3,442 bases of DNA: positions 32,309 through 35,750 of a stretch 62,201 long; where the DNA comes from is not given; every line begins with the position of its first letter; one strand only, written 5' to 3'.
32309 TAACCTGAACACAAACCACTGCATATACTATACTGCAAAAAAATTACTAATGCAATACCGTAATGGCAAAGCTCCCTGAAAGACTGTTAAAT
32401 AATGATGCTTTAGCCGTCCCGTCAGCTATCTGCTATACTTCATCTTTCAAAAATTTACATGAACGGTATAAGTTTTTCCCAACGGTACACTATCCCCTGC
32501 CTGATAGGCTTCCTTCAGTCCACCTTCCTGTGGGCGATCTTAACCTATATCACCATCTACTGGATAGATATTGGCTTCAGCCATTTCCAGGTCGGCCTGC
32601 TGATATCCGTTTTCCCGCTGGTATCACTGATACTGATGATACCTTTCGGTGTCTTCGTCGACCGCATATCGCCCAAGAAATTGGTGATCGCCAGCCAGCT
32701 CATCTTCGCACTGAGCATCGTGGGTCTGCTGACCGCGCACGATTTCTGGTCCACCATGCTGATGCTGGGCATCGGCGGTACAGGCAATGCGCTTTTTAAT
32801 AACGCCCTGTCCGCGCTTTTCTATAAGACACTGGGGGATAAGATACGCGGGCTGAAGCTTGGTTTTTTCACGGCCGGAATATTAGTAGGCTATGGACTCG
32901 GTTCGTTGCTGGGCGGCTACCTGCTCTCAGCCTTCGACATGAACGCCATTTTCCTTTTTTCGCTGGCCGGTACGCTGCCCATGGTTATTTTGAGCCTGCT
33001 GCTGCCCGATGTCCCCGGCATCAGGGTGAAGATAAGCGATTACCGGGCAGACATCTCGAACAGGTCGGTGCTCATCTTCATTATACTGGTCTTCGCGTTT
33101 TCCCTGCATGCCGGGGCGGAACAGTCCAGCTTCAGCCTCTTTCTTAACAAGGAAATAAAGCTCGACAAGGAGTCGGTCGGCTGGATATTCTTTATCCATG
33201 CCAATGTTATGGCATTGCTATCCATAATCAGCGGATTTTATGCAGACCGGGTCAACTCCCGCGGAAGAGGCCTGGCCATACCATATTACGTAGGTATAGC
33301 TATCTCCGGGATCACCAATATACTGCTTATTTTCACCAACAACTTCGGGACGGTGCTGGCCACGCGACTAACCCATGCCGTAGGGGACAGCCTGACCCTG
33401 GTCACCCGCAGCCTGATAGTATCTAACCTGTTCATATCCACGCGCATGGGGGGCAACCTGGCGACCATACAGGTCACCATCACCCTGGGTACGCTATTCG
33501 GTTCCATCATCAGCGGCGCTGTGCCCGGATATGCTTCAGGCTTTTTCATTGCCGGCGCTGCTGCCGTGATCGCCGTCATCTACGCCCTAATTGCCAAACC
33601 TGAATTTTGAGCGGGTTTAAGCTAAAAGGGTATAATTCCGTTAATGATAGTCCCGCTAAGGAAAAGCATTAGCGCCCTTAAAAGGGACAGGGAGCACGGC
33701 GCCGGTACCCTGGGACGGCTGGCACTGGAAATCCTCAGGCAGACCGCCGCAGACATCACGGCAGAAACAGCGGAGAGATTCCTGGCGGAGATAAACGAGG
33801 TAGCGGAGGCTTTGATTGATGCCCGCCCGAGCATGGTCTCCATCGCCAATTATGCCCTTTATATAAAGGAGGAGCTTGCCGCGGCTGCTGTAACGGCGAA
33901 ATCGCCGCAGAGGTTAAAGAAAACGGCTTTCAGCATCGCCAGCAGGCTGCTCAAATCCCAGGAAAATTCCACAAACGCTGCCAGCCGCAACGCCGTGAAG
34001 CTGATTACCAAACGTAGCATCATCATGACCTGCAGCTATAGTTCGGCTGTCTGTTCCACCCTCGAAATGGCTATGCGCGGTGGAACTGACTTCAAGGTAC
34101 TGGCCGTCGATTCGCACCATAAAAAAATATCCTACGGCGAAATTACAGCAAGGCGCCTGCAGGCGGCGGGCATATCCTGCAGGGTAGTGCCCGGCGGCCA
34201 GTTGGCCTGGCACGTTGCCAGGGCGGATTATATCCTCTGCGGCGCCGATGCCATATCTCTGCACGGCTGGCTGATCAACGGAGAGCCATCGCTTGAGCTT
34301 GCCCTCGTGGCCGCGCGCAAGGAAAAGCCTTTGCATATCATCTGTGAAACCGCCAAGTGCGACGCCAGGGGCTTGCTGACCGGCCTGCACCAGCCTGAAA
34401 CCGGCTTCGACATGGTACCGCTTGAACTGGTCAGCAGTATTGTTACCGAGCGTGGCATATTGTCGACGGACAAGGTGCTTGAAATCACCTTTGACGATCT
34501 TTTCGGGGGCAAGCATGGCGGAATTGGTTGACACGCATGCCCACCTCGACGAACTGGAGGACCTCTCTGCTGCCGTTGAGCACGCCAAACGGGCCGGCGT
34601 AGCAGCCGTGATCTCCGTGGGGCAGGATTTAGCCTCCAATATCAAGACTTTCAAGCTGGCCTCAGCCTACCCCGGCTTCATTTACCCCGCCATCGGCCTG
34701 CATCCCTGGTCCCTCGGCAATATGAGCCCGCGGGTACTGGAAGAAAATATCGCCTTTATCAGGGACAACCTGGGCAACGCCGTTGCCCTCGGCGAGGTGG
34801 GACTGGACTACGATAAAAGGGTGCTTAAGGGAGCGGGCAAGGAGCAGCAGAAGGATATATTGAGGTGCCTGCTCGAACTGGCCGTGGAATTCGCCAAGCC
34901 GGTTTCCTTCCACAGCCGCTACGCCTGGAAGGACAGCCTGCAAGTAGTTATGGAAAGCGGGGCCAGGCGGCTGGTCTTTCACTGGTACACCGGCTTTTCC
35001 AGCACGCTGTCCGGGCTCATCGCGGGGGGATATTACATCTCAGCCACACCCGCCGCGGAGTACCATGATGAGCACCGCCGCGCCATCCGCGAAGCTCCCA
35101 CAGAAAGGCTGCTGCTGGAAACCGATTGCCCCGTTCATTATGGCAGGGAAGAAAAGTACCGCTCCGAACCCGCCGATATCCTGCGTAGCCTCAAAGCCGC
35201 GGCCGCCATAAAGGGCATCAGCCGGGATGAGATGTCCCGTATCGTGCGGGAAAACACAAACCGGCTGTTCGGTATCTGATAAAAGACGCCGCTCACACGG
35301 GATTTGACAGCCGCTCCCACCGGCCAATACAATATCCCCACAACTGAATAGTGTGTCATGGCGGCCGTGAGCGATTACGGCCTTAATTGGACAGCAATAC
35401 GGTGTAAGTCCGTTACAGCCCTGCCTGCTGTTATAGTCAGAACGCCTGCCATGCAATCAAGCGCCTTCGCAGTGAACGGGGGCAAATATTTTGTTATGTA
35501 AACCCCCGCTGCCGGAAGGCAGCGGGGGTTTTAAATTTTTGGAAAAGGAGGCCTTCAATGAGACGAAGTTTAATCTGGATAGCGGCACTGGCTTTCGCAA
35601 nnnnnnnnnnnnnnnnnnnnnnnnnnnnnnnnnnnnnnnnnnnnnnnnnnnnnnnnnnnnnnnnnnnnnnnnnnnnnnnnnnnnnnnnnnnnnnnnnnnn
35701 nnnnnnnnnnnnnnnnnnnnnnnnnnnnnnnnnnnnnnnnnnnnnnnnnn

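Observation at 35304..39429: B12 riboswitch controlling an orphan BtuF-like lipoprotein and a 952-aa Asp-box propeller protein: a candidate corrinoid-capture module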

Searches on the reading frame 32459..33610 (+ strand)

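Call 6: search_protein_families(library=pfam, proteins=[window:32459-33610:+], max_evalue=0.01)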
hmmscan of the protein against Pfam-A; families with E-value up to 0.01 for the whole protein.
window:32459-33610:+ (383 aa): 2 families
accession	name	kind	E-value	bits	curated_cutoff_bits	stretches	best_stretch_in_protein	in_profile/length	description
PF07690.21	MFS_1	-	1.1e-38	133.5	33.4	2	15-272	3-272/347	Major Facilitator Superfamily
PF12832.13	MFS_1_like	-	0.00024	20.7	25.2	1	18-357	9-363/373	MFS_1 like family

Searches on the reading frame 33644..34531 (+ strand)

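Call 6: search_protein_families(library=pfam, proteins=[window:33644-34531:+], max_evalue=0.01)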
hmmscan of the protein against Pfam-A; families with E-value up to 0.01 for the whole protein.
window:33644-34531:+ (295 aa): 1 family
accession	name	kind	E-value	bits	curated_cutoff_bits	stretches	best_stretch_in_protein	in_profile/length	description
PF01008.23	IF-2B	-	7.2e-36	124.3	22.4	1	17-242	2-223/280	Initiation factor 2 subunit family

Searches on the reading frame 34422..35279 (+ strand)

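Call 6: search_protein_families(library=pfam, proteins=[window:34422-35279:+], max_evalue=0.01)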
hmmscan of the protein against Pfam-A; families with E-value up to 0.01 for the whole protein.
window:34422-35279:+ (285 aa): 1 family
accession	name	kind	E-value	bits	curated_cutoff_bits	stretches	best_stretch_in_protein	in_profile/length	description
PF01026.27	TatD_DNase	-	1.1e-54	186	27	1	36-284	1-253/253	TatD related DNase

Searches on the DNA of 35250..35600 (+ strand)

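Call 4: search_rna_families(source=window, start=35250, end=35600, threshold=evalue, max_evalue=10, show_alignments=4)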
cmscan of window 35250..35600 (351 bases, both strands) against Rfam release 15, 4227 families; matches with E-value up to 10: 20.
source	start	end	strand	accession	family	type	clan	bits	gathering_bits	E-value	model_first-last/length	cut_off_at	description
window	35483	35541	+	RF02838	Ref55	Gene; sRNA;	-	27.8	43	0.05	1-54/54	no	Enterococcus sRNA 55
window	35341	35467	+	RF00174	Cobalamin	Cis-reg; riboswitch;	CL00101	26.7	31.5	4.4e-05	1-189/189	no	Cobalamin riboswitch aptamer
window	35498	35555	-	RF02450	ncr1175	Gene; sRNA;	-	24.2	60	0.026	1-110/110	no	Bacillus sRNA ncr1175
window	35503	35541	-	RF00627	P15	Gene;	-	21.7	70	0.016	81-119/119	no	Pseudomonas sRNA P15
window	35488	35531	+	RF01771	rnk_leader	Cis-reg; leader;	-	21.4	50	0.23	60-100/109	no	Enterobacteria rnk leader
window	35500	35543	-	RF01771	rnk_leader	Cis-reg; leader;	-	17.7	50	1.6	61-100/109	no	Enterobacteria rnk leader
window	35433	35525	-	RF00563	SNORA53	Gene; snRNA; snoRNA; HACA-box;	-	17.5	38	0.057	1-248/248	no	Small nucleolar RNA SNORA53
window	35492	35573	+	RF00199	SL2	Gene;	CL00020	17.3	41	3.8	1-110/110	no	SL2 RNA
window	35462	35540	+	RF01772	rnk_pseudo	Cis-reg; leader;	-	17.2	55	1.6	1-108/108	no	Pseudomonas rnk leader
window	35500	35592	-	RF01393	isrJ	Gene; sRNA;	-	17.1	37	0.85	1-75/75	no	isrJ Hfq binding RNA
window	35454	35540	-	RF02319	TtnuHACA12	Gene; snRNA; snoRNA; HACA-box;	-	16.9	80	7.5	1-131/131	no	Tetrahymena snoRNA TtnuHACA12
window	35502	35598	-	RF02761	sR084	Gene; sRNA;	-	16.5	95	0.99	1-78/78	no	sR084 sRNA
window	35485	35546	+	RF00618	U4atac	Gene; snRNA; splicing;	CL00007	16.2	53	1.6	1-132/132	no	U4atac minor spliceosomal RNA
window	35455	35528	-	RF02837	anti-hemB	Gene; sRNA;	-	16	49.5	0.26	1-81/81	no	Burkholderia RNA 7 (anti-hemB)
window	35501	35530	-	RF03632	MIR1882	Gene; miRNA;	-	15.6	107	2.2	1-131/131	no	MIR1882 microRNA precursor family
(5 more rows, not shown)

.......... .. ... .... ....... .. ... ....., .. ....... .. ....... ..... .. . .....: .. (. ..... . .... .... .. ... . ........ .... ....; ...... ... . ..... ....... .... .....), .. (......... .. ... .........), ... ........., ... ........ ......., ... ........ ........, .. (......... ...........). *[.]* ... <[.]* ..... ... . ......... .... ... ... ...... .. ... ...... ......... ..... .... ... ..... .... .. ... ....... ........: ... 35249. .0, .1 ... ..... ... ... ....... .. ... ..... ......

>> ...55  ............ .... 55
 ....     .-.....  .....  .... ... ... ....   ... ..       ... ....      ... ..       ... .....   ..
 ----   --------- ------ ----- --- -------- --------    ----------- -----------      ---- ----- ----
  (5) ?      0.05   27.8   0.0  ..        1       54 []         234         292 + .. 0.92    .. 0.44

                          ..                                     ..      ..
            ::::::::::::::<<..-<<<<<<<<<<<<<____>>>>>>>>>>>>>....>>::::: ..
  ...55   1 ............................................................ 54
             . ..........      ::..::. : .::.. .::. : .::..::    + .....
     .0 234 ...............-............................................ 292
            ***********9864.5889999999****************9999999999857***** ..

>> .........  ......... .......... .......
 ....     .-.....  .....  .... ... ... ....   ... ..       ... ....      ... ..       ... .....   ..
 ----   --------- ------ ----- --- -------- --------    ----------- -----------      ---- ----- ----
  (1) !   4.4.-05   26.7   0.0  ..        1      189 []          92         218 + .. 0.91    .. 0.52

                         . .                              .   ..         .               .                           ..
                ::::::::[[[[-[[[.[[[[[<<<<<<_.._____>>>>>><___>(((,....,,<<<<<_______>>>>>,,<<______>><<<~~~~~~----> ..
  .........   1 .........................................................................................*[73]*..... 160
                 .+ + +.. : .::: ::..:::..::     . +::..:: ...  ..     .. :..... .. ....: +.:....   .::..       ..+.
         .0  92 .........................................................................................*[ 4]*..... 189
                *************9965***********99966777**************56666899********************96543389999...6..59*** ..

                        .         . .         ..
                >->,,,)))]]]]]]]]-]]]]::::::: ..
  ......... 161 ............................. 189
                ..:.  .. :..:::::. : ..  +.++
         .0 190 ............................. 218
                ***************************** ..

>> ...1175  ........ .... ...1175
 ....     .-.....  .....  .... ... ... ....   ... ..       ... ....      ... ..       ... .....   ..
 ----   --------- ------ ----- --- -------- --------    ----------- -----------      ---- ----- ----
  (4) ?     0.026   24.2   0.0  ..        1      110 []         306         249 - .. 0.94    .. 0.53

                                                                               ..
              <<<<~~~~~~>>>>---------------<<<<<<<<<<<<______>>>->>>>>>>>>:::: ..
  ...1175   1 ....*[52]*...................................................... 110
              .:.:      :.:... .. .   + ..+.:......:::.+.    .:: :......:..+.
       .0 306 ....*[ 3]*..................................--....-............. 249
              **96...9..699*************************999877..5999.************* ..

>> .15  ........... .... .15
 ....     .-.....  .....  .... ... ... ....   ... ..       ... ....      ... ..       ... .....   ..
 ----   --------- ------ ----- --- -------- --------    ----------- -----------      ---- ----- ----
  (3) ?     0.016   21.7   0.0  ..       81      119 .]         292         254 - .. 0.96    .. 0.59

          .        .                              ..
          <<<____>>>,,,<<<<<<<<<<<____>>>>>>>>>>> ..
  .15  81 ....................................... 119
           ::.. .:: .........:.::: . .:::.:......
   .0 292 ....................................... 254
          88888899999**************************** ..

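Call 41: build_rna_model(alignment_id=A4, structure=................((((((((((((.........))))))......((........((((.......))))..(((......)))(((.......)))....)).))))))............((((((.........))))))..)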
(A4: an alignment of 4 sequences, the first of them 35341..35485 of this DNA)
Model R1 built from alignment A4 (4 sequences, 149 columns); structure: as given.
model positions 146; base pairs 30; branch points 4; effective number of sequences 1.19; information 0.591 bits per position. Calibrated on 0.2 Mb of random sequence (short: E-values are rough).
structure used (alignment columns):
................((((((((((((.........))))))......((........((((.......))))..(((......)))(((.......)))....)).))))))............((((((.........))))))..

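Call 42: search_with_rna_model(model_id=R1, sources=[window, L001, L002, L003, L004, L005, L006, L007, L008, L009, L010, L011, L012, L013, L014, L015, L017, L018, L020, L023, L024, L025, L026, L027, L028, L029, L030, L031, L032, L033, L034, L035, L036, L037, L038, L039, L040, L041, L042, L043, L044, L045, L046, L047, L048, L049, L050, L051, L052, L053, L054, L055, L056, L057, L058, L059, L060, L061, L062, L063, L064, L065, L066, L067, L068, L069, L070, L071, L072, L073, L074, L075, L076, L077, L078, L079, L080, L081, L082, L083, L084, L085, L086, L087, L088, L089, L090, L091, L092, L093, L094, L095, L096, L097, L098, L099], max_evalue=0.1, make_alignment=true)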
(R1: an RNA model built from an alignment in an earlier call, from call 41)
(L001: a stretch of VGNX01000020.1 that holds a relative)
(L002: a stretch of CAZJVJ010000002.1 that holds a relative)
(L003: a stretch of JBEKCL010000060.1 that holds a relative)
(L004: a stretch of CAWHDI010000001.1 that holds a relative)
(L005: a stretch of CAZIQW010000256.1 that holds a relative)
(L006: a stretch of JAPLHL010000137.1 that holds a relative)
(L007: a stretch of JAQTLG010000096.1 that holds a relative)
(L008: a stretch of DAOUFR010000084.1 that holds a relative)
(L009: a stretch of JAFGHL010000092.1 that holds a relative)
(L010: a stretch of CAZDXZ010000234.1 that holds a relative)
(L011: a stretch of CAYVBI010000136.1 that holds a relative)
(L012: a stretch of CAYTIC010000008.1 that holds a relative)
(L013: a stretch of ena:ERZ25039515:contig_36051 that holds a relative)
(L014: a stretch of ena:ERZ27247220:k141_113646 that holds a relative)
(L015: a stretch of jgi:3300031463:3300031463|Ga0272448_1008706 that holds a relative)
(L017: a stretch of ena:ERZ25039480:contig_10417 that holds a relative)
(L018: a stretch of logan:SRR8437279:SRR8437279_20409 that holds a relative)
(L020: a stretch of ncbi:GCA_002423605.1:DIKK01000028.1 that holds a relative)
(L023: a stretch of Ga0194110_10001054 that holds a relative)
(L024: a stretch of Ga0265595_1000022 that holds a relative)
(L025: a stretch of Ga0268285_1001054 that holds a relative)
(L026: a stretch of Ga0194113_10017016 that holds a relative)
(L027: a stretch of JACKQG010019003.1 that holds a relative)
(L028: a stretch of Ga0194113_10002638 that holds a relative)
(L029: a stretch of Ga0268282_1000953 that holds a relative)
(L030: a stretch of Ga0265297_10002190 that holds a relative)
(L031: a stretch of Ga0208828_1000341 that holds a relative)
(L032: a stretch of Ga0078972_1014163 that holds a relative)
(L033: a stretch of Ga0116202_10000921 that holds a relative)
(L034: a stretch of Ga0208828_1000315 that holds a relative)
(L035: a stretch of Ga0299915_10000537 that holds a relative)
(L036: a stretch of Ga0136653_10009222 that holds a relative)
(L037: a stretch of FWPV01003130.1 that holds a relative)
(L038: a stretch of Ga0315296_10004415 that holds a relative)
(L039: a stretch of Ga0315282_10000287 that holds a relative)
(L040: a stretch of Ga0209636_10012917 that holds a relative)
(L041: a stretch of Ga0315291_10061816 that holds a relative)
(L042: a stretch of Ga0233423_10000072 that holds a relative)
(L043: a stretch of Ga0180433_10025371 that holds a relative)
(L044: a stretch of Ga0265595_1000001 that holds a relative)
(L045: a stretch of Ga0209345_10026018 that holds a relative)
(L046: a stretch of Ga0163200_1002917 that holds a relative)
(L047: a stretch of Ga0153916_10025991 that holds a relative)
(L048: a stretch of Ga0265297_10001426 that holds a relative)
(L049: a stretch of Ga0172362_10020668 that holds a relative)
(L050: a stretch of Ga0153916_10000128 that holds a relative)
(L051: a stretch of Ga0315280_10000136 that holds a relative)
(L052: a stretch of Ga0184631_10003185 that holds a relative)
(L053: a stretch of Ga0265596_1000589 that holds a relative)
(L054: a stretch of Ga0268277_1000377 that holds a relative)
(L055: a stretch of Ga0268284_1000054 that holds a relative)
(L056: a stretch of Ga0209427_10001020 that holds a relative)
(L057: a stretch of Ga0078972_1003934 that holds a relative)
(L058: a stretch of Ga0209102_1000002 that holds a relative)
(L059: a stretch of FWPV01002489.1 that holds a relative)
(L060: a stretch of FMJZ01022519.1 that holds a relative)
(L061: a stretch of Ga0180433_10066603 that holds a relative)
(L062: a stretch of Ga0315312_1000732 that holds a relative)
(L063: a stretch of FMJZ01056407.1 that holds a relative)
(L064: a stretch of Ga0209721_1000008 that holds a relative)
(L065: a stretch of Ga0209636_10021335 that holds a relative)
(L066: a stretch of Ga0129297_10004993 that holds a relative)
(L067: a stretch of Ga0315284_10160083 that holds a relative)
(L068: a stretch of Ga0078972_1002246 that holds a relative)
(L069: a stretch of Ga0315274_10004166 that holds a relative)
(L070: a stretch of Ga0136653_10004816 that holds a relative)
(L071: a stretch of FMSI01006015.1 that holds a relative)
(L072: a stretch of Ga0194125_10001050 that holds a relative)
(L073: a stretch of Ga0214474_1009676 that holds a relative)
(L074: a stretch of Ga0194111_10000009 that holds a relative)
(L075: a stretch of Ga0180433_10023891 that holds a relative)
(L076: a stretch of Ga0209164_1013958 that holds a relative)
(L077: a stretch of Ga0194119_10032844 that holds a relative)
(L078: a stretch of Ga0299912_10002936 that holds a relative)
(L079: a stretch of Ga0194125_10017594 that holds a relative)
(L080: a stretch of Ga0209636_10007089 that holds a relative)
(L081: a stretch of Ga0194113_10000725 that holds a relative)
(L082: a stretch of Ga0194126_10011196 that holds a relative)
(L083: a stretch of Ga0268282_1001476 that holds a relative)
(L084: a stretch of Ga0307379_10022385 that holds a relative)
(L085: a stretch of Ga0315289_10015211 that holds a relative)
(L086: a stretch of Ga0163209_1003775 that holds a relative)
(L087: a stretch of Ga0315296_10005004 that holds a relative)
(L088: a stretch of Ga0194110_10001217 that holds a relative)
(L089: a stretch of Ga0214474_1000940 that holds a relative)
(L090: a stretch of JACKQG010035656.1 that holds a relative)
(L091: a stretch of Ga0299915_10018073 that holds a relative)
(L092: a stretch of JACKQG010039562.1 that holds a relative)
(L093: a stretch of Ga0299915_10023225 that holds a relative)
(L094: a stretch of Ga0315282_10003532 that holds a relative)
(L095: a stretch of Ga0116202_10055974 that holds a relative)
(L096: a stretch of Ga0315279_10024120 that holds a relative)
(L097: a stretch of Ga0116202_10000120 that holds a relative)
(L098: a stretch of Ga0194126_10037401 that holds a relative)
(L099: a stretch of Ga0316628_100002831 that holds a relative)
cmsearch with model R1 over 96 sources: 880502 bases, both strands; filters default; matches with E-value up to 0.1: 81.
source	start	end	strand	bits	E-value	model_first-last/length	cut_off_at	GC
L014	4781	4926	+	168.8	5e-34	1-146/146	no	0.53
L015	244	389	+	168.8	5e-34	1-146/146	no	0.53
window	35341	35485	+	168.4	6e-34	1-146/146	no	0.54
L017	4491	4635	+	165.4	2.7e-33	1-146/146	no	0.52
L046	616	760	+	164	5.5e-33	1-146/146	no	0.51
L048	324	467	+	152.5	1.7e-30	1-146/146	no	0.53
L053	2465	2608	+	149.6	7.3e-30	1-146/146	no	0.52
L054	2465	2608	+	149.6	7.3e-30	1-146/146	no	0.52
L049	519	662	+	149.1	9.5e-30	1-146/146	no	0.53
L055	2378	2521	+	146.8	2.9e-29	1-146/146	no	0.53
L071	2410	2556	+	146.4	3.6e-29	1-146/146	no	0.54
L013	4443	4590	+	135.9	6.7e-27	1-146/146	no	0.51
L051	2462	2610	+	135.1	1e-26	1-146/146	no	0.55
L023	2443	2591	+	133.3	2.5e-26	1-146/146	no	0.54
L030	2425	2572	+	132.7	3.3e-26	1-146/146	no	0.53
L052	235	382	+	132.6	3.5e-26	1-146/146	no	0.53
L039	2446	2594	+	132.3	4.1e-26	1-146/146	no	0.54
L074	2729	2876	+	131.9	5.1e-26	1-146/146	no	0.57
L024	2461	2609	+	131.7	5.4e-26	1-146/146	no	0.54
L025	1613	1761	+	131.7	5.4e-26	1-146/146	no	0.54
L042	2634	2781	+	131.2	7.2e-26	1-146/146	no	0.53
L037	2410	2556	+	130.5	1e-25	1-146/146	no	0.52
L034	2713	2860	+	129.4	1.7e-25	1-146/146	no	0.55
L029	2352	2500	+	129.1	2e-25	1-146/146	no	0.54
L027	643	790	+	128.3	3.1e-25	1-146/146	no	0.56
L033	2711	2862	+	127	6e-25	1-146/146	no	0.57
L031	2633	2780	+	126.1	9.1e-25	1-146/146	no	0.55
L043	1245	1392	+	125.7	1.1e-24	1-146/146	no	0.53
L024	3758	3904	+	125.2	1.4e-24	1-146/146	no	0.54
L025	2910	3056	+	125.2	1.4e-24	1-146/146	no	0.54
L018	4724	4871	+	125.1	1.5e-24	1-146/146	no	0.56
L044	2715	2862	+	125.1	1.5e-24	1-146/146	no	0.56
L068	2540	2687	+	124.6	1.9e-24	1-146/146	no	0.55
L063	983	1124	+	123.6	3.1e-24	1-146/146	no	0.54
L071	3763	3904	+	123.6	3.1e-24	1-146/146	no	0.54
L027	1928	2073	+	123.5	3.3e-24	1-146/146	no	0.55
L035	2635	2786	+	123.3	3.6e-24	1-146/146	no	0.56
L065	2361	2508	+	123.3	3.7e-24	1-146/146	no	0.56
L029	3654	3796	+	122.9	4.5e-24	1-146/146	no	0.55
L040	1287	1434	+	122.8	4.7e-24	1-146/146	no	0.57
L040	2984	3125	+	122.2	6.3e-24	1-146/146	no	0.54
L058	2543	2690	+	122.2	6.4e-24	1-146/146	no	0.56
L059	2535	2681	+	121.9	7.3e-24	1-146/146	no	0.55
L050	1287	1438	+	121.5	9.2e-24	1-146/146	no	0.57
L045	100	248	+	120.9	1.2e-23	1-146/146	no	0.55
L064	2513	2660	+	120.3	1.7e-23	1-146/146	no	0.55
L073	889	1036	+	119.7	2.2e-23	1-146/146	no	0.54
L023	3752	3899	+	117.6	6.5e-23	1-146/146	no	0.55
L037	3736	3885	+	117.1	8.2e-23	1-146/146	no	0.55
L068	3775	3921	+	117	8.8e-23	1-146/146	no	0.55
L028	2316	2463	+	116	1.4e-22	1-146/146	no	0.57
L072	1783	1930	+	116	1.4e-22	1-146/146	no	0.57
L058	3778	3922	+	115.4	1.9e-22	1-146/146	no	0.54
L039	3755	3901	+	113.9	4e-22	1-146/146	no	0.54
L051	3771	3918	+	113.8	4.2e-22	1-146/146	no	0.56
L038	4940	5088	+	113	6.4e-22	1-146/146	no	0.55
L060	3785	3932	+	113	6.5e-22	1-146/146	no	0.57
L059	3781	3925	+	112.7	7.2e-22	1-146/146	no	0.59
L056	2382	2530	+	112.4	8.7e-22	1-146/146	no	0.59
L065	3660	3805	+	111.8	1.2e-21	1-146/146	no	0.57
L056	3714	3854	+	111.5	1.3e-21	1-146/146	no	0.53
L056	7323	7471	+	110.6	2.1e-21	1-146/146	no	0.58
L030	3750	3896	+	109.8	3.2e-21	1-146/146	no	0.54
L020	5849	5995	+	108.5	6e-21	1-146/146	no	0.52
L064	3761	3905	+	106.7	1.5e-20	1-146/146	no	0.59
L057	1430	1571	+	106.6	1.5e-20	1-146/146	no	0.59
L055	3677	3825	+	105.6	2.6e-20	1-146/146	no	0.54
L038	1326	1466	+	104.8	3.9e-20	1-146/146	no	0.55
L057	176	327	+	104.6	4.3e-20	1-146/146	no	0.58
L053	3771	3915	+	104.3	5.1e-20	1-146/146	no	0.55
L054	3771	3915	+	104.3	5.1e-20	1-146/146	no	0.55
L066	1814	1965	+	103.8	6.5e-20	1-146/146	no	0.55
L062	1627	1778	+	103.6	7.1e-20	1-146/146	no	0.57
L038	1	145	+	103.1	9.1e-20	1-146/146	no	0.58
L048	1616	1763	+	102.9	9.8e-20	1-146/146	no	0.54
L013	5761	5908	+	99.9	4.4e-19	1-146/146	no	0.53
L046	1909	2053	+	99.9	4.4e-19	1-146/146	no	0.55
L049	1813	1964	+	99.8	4.8e-19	1-146/146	no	0.57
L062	3771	3918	+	98.1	1.1e-18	1-146/146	no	0.55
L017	5786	5929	+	94.4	6.9e-18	1-146/146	no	0.56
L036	1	92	+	77.2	3.8e-14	56-146/146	5'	0.58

Alignment A5: 81 matches aligned to the model, 183 columns, each read 5' to 3' on its own strand. Consensus structure (alignment columns), stored with it:
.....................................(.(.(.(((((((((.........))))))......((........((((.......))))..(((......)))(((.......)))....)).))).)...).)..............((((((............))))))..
